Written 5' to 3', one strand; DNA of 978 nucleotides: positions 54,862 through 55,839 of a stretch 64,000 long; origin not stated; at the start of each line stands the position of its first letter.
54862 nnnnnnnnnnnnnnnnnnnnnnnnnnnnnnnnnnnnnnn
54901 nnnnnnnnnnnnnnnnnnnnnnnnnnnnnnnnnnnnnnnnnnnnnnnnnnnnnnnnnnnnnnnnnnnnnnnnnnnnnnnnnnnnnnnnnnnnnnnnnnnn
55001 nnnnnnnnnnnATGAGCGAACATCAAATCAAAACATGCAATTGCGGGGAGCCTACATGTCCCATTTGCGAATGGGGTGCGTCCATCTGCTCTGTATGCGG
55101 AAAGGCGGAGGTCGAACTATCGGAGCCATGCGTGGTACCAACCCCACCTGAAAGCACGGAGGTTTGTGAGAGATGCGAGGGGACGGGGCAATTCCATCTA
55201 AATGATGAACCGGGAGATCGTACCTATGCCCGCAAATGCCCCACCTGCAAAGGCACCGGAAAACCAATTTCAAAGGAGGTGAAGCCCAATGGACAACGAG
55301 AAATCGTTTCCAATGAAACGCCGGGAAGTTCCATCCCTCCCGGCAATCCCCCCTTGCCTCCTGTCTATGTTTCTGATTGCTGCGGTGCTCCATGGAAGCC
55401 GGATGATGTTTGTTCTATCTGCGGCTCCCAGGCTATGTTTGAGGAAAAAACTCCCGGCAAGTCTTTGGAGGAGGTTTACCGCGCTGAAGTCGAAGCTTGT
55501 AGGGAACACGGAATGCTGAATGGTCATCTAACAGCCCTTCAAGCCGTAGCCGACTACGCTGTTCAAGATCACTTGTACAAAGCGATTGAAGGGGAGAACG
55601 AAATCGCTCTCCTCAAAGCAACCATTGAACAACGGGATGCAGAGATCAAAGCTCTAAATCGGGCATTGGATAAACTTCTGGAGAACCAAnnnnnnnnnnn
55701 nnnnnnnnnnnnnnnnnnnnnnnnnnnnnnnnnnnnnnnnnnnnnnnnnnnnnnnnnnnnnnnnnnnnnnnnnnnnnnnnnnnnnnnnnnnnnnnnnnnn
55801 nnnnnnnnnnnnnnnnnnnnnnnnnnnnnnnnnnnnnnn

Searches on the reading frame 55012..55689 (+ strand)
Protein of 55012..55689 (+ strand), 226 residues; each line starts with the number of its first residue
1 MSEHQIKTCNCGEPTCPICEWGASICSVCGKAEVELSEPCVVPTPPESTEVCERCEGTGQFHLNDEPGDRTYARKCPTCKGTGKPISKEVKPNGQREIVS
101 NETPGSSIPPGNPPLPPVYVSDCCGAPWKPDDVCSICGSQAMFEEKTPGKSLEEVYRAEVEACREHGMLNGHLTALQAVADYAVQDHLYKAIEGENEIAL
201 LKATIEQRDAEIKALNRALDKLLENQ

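Call 21: search_protein_families(library=phrogs, proteins=[window:55012-55689:+], max_evalue=0.001)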
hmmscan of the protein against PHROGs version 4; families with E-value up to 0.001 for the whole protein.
window:55012-55689:+ (226 aa): 1 family
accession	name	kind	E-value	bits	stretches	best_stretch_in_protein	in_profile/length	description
phrog_6060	-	transcription regulation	3e-05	24.9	1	50-83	14-47/61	anti-termination protein Q-like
